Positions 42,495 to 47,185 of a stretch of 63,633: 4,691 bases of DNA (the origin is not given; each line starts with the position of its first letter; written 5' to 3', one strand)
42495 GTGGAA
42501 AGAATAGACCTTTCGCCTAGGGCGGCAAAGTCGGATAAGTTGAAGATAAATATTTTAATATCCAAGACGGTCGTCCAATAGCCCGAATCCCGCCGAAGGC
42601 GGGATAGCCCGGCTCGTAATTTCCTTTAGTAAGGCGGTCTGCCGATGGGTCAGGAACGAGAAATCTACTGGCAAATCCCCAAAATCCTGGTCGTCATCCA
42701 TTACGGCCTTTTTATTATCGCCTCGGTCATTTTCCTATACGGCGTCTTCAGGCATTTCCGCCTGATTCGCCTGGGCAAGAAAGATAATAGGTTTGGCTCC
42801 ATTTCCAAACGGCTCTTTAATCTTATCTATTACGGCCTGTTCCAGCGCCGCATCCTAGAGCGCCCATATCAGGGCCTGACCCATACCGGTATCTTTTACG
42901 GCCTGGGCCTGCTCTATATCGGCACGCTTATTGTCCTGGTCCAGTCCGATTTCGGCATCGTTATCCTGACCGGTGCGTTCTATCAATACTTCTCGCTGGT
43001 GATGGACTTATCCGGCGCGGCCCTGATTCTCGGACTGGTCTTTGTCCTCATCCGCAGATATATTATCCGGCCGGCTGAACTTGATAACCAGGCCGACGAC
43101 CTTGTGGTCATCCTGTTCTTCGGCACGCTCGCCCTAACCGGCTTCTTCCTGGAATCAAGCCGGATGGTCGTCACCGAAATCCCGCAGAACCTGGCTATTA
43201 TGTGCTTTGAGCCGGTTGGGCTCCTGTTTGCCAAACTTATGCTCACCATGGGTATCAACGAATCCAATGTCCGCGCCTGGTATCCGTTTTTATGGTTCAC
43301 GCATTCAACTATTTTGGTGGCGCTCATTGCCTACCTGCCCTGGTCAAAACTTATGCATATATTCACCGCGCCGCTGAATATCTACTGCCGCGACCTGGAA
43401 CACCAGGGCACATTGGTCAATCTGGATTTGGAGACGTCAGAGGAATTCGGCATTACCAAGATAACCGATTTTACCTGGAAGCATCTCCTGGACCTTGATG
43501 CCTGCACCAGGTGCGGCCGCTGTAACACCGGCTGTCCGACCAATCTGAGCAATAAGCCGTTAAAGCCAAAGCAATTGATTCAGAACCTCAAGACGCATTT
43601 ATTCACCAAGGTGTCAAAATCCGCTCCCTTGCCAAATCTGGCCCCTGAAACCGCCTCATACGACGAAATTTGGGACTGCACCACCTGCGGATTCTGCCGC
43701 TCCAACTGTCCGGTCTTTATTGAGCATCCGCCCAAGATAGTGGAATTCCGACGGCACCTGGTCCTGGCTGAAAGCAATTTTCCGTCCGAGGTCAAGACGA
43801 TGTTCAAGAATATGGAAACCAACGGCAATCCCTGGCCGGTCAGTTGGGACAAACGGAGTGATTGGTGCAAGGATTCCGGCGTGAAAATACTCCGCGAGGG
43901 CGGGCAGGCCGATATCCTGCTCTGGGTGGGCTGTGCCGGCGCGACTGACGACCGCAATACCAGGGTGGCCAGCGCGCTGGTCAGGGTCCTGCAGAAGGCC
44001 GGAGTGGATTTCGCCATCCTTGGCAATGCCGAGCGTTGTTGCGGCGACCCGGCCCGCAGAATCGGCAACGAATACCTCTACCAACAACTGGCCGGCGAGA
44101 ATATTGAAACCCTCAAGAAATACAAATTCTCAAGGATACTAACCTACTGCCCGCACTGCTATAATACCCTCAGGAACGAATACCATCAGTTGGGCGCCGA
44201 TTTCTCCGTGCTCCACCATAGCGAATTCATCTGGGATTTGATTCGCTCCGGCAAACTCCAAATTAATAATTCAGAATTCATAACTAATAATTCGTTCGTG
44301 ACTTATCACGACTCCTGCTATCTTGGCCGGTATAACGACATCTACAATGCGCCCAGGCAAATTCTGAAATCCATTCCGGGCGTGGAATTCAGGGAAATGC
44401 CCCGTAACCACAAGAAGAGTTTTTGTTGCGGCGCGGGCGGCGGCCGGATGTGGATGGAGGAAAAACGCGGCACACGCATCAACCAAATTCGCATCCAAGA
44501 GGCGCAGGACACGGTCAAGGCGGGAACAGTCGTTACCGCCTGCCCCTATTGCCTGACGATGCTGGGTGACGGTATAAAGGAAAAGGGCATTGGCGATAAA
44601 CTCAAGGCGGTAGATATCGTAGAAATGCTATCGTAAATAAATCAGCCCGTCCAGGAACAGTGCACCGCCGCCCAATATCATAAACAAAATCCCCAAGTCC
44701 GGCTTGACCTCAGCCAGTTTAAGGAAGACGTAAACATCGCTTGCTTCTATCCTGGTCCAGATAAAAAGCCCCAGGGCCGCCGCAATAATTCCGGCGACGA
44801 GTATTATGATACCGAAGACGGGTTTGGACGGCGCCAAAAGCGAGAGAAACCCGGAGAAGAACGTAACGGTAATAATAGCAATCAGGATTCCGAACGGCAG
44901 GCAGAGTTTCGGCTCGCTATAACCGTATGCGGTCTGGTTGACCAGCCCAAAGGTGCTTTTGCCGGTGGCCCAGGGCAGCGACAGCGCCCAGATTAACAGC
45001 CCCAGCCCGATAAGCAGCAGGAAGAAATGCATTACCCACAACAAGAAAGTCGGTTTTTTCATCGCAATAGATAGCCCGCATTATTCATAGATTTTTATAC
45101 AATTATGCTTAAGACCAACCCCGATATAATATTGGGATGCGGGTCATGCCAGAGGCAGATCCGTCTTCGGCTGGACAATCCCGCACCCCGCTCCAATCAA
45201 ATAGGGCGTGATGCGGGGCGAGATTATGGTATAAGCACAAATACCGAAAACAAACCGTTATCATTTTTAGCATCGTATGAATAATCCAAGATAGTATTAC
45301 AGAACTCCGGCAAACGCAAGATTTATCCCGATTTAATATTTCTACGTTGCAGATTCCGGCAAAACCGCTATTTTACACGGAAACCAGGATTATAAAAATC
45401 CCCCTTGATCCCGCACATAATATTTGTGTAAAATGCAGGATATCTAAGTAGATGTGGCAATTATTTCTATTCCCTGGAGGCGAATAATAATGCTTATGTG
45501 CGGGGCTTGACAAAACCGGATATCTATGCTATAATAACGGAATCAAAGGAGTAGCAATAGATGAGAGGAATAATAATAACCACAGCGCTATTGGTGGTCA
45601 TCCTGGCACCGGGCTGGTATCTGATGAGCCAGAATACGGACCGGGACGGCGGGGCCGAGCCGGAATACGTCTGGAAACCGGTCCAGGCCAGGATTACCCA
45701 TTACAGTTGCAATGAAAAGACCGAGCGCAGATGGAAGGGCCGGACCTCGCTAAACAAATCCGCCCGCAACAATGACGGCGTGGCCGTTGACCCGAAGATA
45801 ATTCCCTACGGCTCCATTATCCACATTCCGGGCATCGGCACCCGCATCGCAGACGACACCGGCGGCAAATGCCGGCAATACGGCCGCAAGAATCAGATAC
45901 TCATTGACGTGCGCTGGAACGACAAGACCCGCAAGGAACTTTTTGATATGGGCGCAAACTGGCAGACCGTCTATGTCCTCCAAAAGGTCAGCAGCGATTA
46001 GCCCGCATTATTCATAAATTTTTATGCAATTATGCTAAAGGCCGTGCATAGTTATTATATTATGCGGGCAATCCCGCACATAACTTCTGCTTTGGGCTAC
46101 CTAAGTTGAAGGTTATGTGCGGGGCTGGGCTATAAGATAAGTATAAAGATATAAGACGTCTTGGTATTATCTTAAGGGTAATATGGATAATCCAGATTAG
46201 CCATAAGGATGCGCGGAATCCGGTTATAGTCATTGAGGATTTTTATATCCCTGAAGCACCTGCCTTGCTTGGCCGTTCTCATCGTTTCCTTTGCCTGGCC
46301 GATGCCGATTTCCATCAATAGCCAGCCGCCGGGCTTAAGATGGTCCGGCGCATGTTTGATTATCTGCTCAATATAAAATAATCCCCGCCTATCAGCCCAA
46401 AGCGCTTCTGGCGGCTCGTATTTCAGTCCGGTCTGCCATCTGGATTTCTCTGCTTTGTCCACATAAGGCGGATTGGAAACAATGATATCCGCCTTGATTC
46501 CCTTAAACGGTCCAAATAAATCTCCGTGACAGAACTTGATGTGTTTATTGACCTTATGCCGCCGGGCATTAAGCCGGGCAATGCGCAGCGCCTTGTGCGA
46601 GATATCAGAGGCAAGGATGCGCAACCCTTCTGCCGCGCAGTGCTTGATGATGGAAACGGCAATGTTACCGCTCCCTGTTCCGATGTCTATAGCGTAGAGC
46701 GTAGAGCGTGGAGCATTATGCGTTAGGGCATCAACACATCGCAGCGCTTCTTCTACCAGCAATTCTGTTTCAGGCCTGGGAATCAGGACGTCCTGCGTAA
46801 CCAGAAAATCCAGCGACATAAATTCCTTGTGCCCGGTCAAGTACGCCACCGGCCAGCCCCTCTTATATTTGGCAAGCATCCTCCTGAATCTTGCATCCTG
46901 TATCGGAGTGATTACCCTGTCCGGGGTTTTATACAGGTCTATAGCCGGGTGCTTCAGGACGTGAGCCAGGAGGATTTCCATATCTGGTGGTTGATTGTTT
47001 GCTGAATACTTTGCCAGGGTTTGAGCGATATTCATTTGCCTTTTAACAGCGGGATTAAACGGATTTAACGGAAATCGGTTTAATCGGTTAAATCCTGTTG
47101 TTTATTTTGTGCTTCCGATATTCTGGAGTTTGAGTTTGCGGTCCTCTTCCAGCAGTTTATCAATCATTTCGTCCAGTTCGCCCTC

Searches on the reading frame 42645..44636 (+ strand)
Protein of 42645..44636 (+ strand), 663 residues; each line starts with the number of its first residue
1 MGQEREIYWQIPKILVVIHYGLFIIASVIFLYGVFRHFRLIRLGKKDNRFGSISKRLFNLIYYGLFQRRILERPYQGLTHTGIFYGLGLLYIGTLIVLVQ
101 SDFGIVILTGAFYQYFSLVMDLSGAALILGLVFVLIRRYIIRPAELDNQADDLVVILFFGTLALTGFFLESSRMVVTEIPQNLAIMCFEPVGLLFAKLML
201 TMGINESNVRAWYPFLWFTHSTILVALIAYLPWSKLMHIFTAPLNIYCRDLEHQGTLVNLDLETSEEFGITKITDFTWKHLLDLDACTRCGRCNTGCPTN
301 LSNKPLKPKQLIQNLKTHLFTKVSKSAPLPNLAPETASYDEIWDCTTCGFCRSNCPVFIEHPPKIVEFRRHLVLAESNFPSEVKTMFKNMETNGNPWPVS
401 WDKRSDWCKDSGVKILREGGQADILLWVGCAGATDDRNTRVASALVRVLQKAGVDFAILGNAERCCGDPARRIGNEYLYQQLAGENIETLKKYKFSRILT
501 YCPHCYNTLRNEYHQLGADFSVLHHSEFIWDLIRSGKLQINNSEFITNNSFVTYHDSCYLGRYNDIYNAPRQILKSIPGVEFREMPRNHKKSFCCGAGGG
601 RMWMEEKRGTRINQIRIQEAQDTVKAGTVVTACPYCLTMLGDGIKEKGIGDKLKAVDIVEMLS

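Call 49: search_protein_families(library=pfam, proteins=[window:42645-44636:+], max_evalue=0.00001)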
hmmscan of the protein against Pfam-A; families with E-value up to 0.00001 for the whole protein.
window:42645-44636:+ (663 aa): 6 families
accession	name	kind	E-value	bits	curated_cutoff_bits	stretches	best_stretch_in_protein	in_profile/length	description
PF02754.22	CCG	-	2.9e-40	136.7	20.6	2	552-640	1-84/85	Cysteine-rich domain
PF13183.11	Fer4_8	-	1.7e-09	38.5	27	1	284-358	2-67/68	4Fe-4S dicluster domain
PF13237.11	Fer4_10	-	1.8e-08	34.6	25.5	1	282-356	4-53/53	4Fe-4S dicluster domain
PF02665.19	Nitrate_red_gam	-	1.3e-07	31.9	22.9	1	105-249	75-209/217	Nitrate reductase gamma subunit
PF13187.11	Fer4_9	-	1.5e-07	31.7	27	1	286-356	1-48/52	4Fe-4S dicluster domain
PF13534.11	Fer4_17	-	4.7e-06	27.5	22.2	1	286-357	1-58/61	4Fe-4S dicluster domain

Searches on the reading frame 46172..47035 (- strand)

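Call 49: search_protein_families(library=pfam, proteins=[window:46172-47035:-], max_evalue=0.00001)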
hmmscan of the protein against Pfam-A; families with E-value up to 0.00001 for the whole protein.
window:46172-47035:- (287 aa): 9 families
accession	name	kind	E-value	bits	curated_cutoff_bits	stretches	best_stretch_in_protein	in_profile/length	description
PF05175.20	MTS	-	4.5e-15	56.1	23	1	114-196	34-113/170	Methyltransferase small domain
PF17827.6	PrmC_N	-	5.8e-12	46.4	23.4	1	4-68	7-71/71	PrmC N-terminal domain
PF06325.19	PrmA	-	3.6e-09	37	22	1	100-188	151-233/296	Ribosomal protein L11 methyltransferase (PrmA)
PF08242.18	Methyltransf_12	-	5.5e-08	33.9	30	0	116-188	1-72/98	Methyltransferase domain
PF13649.12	Methyltransf_25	-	1.1e-07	32.9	27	1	116-188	2-71/97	Methyltransferase domain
PF01170.24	UPF0020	-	1.3e-07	31.9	22.3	1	131-199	70-139/197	RMKL-like, methyltransferase domain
PF13847.12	Methyltransf_31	-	1.8e-07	31.4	27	1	115-240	7-108/145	Methyltransferase domain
PF08241.18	Methyltransf_11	-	1e-06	29.7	21.2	0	117-188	2-67/95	Methyltransferase domain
PF02384.22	N6_Mtase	-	7.3e-06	25.9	20.4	1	115-229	50-173/311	N-6 DNA Methylase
